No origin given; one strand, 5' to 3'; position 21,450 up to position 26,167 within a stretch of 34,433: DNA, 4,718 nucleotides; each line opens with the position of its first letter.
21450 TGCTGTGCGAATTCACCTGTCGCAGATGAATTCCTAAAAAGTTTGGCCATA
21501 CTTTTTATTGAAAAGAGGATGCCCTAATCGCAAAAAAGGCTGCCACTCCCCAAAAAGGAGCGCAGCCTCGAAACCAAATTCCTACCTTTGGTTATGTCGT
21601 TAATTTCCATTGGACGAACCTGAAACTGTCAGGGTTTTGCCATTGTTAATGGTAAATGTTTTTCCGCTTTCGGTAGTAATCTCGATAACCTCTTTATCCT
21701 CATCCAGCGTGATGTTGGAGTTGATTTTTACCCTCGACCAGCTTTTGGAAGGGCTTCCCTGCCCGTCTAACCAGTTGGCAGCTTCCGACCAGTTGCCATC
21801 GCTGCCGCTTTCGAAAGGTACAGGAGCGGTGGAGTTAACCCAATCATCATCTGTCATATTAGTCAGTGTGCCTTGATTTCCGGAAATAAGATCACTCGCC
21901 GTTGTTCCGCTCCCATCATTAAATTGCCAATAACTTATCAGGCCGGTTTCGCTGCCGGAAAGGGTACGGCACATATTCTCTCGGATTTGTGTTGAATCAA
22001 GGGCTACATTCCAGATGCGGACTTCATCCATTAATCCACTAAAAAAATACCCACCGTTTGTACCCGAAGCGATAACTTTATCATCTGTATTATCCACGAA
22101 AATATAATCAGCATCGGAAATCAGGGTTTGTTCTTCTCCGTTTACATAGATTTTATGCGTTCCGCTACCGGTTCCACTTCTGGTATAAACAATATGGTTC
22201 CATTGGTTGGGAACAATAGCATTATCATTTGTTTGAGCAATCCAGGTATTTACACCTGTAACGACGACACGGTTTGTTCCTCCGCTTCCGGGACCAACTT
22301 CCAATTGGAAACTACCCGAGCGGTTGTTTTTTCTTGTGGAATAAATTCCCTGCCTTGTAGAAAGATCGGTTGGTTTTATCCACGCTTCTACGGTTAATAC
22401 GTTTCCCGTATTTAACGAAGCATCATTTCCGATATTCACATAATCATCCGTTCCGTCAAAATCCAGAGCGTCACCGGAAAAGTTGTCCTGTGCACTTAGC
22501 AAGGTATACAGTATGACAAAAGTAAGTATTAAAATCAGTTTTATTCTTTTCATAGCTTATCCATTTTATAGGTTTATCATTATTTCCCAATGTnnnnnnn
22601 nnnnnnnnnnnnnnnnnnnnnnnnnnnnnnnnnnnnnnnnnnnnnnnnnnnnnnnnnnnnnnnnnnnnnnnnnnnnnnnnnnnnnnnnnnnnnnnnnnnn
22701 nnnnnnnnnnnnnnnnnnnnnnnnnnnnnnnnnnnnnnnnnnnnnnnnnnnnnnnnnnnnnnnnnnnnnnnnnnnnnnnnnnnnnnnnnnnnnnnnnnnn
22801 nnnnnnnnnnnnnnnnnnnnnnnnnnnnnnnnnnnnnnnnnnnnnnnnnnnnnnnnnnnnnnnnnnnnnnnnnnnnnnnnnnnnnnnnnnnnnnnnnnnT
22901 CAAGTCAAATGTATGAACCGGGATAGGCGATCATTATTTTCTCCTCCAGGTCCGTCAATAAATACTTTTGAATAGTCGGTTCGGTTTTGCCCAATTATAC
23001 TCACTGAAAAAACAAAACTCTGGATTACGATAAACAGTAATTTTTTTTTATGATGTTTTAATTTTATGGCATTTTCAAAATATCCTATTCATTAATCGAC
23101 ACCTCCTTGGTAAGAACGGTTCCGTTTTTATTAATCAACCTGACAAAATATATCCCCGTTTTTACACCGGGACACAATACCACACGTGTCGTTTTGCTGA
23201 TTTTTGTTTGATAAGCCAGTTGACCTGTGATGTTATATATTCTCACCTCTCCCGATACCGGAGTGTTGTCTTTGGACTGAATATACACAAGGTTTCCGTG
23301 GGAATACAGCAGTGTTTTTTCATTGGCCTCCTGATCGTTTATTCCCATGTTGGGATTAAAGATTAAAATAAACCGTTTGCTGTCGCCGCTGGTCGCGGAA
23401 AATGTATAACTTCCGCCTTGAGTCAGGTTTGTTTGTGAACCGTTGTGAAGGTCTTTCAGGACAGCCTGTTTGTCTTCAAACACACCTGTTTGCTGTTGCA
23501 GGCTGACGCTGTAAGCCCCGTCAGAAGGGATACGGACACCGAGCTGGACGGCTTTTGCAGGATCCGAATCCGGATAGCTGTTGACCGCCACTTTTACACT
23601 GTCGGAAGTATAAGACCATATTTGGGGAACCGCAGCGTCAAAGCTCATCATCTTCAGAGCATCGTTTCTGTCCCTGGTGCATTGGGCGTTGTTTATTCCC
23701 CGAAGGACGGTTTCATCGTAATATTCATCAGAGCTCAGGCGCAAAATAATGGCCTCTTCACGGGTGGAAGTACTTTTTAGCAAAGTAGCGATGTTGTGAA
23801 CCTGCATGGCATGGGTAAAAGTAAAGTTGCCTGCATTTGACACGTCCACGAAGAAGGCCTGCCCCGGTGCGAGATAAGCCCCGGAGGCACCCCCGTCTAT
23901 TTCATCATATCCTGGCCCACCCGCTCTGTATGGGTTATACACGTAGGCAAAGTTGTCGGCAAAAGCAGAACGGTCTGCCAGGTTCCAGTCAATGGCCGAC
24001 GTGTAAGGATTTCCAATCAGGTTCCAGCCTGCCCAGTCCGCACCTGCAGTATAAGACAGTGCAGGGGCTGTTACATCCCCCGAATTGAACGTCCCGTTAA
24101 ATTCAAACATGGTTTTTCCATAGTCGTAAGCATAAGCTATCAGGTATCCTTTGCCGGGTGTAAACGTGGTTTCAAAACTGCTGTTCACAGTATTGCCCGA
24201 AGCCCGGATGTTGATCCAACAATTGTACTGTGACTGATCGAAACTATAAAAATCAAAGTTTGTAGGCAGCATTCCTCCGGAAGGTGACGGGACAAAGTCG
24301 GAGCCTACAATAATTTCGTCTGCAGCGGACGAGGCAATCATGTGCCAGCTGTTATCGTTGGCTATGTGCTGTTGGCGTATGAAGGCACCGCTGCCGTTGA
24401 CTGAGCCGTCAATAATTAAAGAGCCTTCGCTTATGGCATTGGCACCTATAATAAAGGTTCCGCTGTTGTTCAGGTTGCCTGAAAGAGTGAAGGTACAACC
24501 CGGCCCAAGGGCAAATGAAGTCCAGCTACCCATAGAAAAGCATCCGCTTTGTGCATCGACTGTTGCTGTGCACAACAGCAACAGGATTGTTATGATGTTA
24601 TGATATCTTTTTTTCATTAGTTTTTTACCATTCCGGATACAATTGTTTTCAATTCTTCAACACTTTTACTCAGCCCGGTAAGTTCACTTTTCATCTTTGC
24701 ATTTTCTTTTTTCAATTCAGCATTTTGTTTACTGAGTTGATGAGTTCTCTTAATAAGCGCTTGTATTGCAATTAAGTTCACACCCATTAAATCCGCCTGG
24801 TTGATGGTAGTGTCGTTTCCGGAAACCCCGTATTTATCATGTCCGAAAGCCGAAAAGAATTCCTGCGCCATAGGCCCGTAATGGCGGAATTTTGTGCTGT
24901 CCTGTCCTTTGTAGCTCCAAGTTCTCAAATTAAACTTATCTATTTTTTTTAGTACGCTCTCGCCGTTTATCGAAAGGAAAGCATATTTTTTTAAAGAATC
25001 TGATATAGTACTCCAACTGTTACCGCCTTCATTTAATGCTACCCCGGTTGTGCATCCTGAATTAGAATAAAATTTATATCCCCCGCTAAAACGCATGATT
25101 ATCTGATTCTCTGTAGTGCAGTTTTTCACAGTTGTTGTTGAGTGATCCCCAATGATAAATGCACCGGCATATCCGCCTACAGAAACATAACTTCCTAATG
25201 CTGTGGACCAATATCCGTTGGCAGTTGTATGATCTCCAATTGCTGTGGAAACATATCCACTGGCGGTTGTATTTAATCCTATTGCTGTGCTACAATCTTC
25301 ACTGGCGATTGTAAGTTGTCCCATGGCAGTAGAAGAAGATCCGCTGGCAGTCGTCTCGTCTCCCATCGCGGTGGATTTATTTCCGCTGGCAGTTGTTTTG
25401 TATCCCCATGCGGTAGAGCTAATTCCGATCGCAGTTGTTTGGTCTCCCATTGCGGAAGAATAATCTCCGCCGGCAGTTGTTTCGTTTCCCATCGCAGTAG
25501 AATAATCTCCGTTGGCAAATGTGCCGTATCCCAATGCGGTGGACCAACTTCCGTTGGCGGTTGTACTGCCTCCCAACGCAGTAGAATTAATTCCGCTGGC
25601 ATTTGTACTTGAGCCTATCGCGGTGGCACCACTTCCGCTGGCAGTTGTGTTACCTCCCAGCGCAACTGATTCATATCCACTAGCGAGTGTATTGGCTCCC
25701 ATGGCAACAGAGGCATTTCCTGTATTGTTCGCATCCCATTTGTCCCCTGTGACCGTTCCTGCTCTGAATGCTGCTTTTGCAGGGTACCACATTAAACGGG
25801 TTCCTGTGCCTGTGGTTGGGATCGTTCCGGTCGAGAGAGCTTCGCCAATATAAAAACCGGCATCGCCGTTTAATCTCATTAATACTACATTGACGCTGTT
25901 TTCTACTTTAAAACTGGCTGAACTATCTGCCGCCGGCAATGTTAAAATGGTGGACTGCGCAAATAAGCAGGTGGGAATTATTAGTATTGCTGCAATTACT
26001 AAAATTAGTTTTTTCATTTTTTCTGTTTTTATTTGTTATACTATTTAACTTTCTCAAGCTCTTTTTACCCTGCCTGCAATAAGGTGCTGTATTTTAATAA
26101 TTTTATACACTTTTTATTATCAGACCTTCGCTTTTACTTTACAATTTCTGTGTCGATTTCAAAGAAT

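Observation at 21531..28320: Array of promoter / acylphosphatase-like leader gene / secreted cargo / terminator cassettes, one intact and two decayed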

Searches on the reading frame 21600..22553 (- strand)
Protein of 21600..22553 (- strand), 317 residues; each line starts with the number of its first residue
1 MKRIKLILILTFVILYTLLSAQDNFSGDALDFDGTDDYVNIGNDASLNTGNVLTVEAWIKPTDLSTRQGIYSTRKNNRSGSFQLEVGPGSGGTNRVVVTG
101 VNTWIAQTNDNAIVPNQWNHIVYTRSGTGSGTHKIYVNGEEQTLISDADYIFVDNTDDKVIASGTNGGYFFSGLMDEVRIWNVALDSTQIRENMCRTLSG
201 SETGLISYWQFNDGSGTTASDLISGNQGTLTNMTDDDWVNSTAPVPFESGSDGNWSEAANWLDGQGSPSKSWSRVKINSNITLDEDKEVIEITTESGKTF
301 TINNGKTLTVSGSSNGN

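Call 5: search_protein_families(library=pfam, proteins=[window:21600-22553:-], max_evalue=0.01)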
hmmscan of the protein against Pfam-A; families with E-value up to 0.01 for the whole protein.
window:21600-22553:- (317 aa): 1 family
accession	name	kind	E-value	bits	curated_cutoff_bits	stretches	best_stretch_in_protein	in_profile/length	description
PF13385.13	Laminin_G_3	-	4.7e-29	101.9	27.6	1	33-190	1-150/151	Concanavalin A-like lectin/glucanases superfamily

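Call 12: find_encoding_contigs(protein=window:21603-22553:-, flank=10000, max_places=10)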
Protein window:21603-22553:- (317 aa): no gene with exactly this product is on record in the collection.
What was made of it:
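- Tried and rejected: An exact look-up of the LamG protein found no contig on record (call 12).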

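Call 13: search_protein_families(library=ncbifam, proteins=[window:21600-22553:-], max_evalue=0.01)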
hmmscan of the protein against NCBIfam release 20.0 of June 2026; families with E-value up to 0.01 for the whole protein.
window:21600-22553:- (317 aa): 1 family
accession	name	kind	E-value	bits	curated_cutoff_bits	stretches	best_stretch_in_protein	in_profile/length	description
NF052521.1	TafC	equivalog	3.7e-16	59.2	410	1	26-192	191-358/373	TafC family fimbrial protein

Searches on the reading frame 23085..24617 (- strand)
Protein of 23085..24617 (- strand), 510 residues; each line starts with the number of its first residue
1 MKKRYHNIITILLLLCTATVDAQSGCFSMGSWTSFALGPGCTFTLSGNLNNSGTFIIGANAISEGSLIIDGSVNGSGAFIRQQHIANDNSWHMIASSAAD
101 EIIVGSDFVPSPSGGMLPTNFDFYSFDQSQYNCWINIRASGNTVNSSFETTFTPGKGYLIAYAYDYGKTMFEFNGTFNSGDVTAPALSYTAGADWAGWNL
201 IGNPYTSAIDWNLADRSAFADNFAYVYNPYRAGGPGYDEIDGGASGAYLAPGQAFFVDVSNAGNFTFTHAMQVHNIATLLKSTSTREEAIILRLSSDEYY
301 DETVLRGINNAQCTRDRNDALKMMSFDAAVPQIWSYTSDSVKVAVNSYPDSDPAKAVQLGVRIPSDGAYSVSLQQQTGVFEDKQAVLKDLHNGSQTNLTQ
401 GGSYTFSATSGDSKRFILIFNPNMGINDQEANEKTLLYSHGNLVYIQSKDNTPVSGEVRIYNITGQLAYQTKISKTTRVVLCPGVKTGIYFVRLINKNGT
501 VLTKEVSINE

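Call 5: search_protein_families(library=pfam, proteins=[window:23085-24617:-], max_evalue=0.01)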
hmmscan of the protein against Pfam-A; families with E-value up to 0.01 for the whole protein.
window:23085-24617:- (510 aa): 1 family
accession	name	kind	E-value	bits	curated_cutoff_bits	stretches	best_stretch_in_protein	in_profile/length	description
PF18962.6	Por_Secre_tail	-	3.5e-06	27.6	27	1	444-504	10-72/75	Secretion system C-terminal sorting domain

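Call 13: search_protein_families(library=ncbifam, proteins=[window:23085-24617:-], max_evalue=0.01)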
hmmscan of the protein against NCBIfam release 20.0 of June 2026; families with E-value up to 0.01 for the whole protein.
window:23085-24617:- (510 aa): 2 families
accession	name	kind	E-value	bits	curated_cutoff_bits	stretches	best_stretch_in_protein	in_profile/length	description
TIGR04183.1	Por_Secre_tail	domain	3.7e-08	33.2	23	1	446-504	11-68/72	T9SS type A sorting domain-containing protein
NF033708.1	T9SS_Cterm_ChiA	domain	9.6e-05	22.2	40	1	457-506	3-53/55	T9SS sorting signal type C domain-containing protein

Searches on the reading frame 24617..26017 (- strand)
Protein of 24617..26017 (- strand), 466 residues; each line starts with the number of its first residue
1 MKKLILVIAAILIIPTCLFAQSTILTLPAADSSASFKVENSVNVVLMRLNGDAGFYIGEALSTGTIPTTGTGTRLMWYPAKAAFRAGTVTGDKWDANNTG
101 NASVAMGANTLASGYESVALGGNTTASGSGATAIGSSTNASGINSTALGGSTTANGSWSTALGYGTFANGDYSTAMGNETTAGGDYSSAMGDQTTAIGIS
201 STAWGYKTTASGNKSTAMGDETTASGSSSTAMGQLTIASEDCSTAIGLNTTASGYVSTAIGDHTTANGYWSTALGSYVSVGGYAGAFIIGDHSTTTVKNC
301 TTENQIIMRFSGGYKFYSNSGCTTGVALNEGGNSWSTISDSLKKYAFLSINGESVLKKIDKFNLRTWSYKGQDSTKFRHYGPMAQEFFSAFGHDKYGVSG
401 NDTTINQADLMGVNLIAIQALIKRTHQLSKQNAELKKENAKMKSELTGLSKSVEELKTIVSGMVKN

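Call 5: search_protein_families(library=pfam, proteins=[window:24617-26017:-], max_evalue=0.01)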
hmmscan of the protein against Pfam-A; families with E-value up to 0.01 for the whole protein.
window:24617-26017:- (466 aa): 4 families
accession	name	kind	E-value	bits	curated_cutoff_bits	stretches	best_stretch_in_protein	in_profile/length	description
PF05658.19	YadA_head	-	3.7e-29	100.9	25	7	168-193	1-26/27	YadA head domain repeat (2 copies)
PF13884.11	Peptidase_S74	-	1.2e-06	29.1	22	1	339-391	1-53/58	Chaperone of endosialidase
PF00170.26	bZIP_1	-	0.00066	20.2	27.6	1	424-460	27-63/64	bZIP transcription factor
PF14775.11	NYD-SP28_assoc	-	0.0071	16.9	27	0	417-437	34-54/60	Sperm tail C-terminal domain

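Call 13: search_protein_families(library=ncbifam, proteins=[window:24617-26017:-], max_evalue=0.01)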
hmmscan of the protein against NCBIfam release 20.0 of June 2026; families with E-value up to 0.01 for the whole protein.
window:24617-26017:- (466 aa): 5 families
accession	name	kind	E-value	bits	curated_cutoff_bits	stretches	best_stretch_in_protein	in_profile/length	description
NF033477.2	EmaA_autotrans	exception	1.4e-10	39.1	3000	2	87-202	123-240/2100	collagen-binding adhesin autotransporter EmaA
NF033481.2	auto_Ata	exception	7.1e-10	36.8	2500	2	180-320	527-666/1862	trimeric autotransporter adhesin Ata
NF040984.1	BimA_first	exception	5.9e-07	28.8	800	1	166-224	323-381/517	trimeric autotransporter actin-nucleating factor BimA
NF040983.1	BimA_second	exception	4.2e-05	22.6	600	0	93-156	184-247/381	trimeric autotransporter actin-nucleating factor BimA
NF033478.1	YadA_autotrans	exception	0.00045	19.3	750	0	174-300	93-218/459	trimeric autotransporter adhesin YadA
